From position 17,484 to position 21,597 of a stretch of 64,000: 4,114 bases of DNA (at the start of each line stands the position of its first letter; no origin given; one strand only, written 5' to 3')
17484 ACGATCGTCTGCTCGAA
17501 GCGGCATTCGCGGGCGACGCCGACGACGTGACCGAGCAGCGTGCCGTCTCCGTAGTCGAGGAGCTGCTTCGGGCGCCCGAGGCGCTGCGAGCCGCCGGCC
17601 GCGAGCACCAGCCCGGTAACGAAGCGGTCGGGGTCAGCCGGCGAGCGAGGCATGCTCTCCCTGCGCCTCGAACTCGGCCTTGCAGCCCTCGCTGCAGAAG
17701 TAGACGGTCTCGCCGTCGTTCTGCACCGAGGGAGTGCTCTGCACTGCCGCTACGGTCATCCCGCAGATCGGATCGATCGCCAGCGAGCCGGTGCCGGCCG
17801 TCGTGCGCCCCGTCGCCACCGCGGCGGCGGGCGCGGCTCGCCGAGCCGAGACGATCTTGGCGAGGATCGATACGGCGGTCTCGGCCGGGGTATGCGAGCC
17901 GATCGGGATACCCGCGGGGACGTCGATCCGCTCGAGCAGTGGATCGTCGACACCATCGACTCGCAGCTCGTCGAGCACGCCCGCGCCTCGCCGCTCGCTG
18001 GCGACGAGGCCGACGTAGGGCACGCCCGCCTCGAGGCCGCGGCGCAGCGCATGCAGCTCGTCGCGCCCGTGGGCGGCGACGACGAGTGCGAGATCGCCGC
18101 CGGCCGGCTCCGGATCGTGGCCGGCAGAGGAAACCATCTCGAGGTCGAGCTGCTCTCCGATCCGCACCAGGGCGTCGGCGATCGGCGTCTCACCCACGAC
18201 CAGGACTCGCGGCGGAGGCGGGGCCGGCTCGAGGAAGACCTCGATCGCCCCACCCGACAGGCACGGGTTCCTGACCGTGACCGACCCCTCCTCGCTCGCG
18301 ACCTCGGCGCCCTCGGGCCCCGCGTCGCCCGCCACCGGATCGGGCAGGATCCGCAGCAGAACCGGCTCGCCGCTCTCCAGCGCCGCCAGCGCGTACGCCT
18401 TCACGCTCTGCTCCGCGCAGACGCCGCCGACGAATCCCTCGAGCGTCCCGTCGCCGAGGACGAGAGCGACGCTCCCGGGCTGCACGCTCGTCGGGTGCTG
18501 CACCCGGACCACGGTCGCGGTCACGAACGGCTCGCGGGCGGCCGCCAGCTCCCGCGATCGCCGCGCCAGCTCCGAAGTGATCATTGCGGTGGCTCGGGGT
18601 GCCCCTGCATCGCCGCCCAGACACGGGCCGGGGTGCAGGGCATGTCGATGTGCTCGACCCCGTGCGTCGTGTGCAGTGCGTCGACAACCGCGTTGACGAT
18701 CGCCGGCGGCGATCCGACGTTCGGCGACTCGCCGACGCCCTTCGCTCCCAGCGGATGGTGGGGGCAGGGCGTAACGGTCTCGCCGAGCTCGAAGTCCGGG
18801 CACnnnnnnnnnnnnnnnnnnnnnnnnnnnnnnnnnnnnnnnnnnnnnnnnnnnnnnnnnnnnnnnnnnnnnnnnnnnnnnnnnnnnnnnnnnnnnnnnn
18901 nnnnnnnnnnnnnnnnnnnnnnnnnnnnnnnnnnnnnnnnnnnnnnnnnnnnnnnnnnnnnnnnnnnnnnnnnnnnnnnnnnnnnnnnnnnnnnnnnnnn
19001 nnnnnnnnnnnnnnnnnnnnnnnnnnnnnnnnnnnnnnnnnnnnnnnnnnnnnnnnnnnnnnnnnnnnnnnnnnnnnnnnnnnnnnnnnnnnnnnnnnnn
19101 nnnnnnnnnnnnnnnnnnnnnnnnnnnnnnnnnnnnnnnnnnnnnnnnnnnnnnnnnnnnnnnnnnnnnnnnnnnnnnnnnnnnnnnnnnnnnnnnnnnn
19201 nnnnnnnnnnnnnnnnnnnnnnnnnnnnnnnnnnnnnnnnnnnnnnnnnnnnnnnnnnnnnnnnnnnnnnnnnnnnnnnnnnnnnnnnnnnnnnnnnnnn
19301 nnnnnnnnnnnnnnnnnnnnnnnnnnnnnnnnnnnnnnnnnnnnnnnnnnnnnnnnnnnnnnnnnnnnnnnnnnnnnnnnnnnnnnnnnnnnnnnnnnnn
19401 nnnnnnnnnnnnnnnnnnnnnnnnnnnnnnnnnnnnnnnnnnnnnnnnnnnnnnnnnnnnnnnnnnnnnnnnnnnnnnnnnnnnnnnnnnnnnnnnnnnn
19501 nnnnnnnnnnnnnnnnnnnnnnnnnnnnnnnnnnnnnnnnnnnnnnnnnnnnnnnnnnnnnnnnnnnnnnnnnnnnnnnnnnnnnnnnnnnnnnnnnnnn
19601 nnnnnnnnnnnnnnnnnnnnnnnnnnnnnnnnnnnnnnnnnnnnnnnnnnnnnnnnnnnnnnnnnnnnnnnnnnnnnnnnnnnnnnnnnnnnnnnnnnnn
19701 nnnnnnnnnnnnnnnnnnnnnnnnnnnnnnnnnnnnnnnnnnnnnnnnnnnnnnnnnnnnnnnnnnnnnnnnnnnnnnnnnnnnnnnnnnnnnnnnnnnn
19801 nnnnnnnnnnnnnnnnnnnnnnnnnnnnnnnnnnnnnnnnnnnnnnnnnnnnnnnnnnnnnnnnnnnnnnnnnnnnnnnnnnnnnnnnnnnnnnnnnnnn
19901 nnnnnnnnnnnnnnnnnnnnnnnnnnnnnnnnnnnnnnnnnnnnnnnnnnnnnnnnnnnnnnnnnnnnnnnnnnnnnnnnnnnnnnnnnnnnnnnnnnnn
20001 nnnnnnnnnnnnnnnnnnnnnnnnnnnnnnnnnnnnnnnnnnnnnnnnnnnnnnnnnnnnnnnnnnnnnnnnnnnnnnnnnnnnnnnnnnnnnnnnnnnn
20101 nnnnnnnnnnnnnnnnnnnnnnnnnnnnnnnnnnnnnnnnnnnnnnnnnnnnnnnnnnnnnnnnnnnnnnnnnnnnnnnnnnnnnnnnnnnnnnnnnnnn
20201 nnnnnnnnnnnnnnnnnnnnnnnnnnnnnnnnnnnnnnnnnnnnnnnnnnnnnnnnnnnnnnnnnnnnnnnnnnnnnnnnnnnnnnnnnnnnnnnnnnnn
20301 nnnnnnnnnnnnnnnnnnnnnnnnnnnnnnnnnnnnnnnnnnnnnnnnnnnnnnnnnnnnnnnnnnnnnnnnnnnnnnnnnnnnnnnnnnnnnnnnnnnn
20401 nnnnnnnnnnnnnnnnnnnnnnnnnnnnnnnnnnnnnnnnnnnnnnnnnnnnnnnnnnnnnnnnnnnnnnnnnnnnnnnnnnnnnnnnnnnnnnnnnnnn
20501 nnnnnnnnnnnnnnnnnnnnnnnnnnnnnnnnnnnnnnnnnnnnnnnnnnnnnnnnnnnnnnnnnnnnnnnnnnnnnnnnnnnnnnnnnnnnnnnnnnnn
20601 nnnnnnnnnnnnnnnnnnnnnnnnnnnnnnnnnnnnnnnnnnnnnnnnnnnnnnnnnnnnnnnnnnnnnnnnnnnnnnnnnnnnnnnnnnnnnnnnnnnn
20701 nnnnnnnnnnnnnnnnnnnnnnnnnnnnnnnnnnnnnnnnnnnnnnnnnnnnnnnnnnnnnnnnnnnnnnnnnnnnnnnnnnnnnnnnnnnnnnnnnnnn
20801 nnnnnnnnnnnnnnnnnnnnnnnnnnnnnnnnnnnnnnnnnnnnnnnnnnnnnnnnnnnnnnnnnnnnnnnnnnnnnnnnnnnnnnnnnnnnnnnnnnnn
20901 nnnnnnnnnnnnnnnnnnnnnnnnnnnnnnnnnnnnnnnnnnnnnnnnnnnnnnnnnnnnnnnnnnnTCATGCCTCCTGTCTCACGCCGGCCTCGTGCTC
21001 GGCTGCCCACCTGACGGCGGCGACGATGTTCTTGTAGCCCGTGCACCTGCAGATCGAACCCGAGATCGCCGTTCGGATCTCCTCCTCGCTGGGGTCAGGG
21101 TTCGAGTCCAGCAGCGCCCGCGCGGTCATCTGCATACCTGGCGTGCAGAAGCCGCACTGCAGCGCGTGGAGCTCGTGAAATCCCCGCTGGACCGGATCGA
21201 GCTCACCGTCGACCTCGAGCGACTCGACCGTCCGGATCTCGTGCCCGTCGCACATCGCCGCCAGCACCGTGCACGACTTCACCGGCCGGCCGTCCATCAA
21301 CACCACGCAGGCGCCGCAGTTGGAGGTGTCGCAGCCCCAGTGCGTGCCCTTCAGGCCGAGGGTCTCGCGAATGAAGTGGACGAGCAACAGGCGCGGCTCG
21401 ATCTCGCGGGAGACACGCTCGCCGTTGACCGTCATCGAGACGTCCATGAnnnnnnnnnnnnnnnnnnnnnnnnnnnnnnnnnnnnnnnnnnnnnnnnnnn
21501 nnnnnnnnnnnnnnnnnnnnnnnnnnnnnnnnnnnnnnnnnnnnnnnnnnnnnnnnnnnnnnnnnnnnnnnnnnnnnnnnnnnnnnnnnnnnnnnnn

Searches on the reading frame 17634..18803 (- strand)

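Call 12: search_protein_families(library=pfam, proteins=[window:17634-18803:-], max_evalue=0.001)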
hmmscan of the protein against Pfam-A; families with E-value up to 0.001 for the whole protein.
window:17634-18803:- (389 aa): 3 families
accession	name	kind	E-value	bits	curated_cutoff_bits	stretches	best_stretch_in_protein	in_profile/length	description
PF13478.12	XdhC_C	-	1e-18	68.5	29.7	1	200-317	1-125/125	XdhC Rossmann domain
PF02625.21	XdhC_CoxI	-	1.1e-15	57.7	24.3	1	87-151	2-66/68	XdhC and CoxI family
PF04945.19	YHS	-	3.5e-06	27.4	30.3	1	343-381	2-39/47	YHS domain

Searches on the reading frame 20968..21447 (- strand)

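Call 7: search_protein_families(library=pfam, proteins=[window:20968-21447:-], max_evalue=1)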
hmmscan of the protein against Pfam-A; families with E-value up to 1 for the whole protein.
window:20968-21447:- (159 aa): 4 families
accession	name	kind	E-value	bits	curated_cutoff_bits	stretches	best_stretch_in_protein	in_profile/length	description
PF01799.25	Fer2_2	-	1.8e-30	105.3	30.3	1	73-146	1-75/75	[2Fe-2S] binding domain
PF00111.32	Fer2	-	8.2e-05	22.9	21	1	6-57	2-53/77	2Fe-2S iron-sulfur cluster binding domain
PF13085.11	Fer2_3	-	0.00036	20.9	27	1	37-76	50-88/107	2Fe-2S iron-sulfur cluster binding domain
PF13510.11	Fer2_4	-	0.16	12.5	22.8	1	39-74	46-80/82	2Fe-2S iron-sulfur cluster binding domain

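Call 8: search_protein_families(library=ncbifam, proteins=[window:20968-21447:-], max_evalue=1)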
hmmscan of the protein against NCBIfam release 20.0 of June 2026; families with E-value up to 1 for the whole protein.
window:20968-21447:- (159 aa): 17 families
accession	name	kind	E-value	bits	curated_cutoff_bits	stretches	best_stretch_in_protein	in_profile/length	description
NF041020.1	glyceraldDH_gamma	equivalog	6.6e-67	224.2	290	1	2-150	12-160/164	glyceraldehyde dehydrogenase subunit gamma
TIGR03193.1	4hydroxCoAred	equivalog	3.5e-53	179.5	257.8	1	4-149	3-148/148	4-hydroxybenzoyl-CoA reductase subunit gamma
NF043084.2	XdhC_XDHase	equivalog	1.1e-48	164.6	217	1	2-148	2-149/151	xanthine dehydrogenase subunit XdhC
TIGR03198.1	pucE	equivalog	1e-43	148.4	254.3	1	3-149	4-149/151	xanthine dehydrogenase subunit E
TIGR03311.1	Se_dep_XDH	equivalog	2.9e-41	141.4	830.45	1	4-150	2-145/848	selenium-dependent xanthine dehydrogenase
NF045668.1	pterin_aldehy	equivalog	1.4e-40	139.3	1100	1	4-150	4-153/905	molybdopterin-dependent aldehyde oxidoreductase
NF007387.0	PRK09908.1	equivalog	4.2e-38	130.3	212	1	3-147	9-154/159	xanthine dehydrogenase iron sulfur-binding subunit XdhC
TIGR02963.1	xanthine_xdhA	equivalog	4.1e-36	124.6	467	1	9-152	7-161/468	xanthine dehydrogenase small subunit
NF008514.0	PRK11433.1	equivalog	4.2e-36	124.5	322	1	1-151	51-216/218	aldehyde dehydrogenase iron-sulfur subunit PaoA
TIGR02969.1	mam_aldehyde_ox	subfamily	4.5e-28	97.3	1912.3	1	5-146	5-158/1330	aldehyde oxidase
TIGR03313.1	Se_sel_red_Mo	hypoth_equivalog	2.2e-12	45.5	1101.9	1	44-150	40-146/951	molybdopterin-dependent oxidoreductase Mo/Fe-S-binding subunit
NF009052.0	PRK12386.1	equivalog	0.0017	17.4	256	1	35-77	49-91/255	succinate dehydrogenase/fumarate reductase iron-sulfur subunit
NF006391.0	PRK08640.1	equivalog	0.017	14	244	1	38-65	63-90/254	succinate dehydrogenase iron-sulfur subunit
NF009051.0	PRK12385.1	equivalog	0.053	13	333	1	35-77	54-97/244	succinate dehydrogenase/fumarate reductase iron-sulfur subunit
NF006305.0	PRK08493.1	equivalog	0.068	11.2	591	1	41-101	42-99/819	NADH-quinone oxidoreductase subunit G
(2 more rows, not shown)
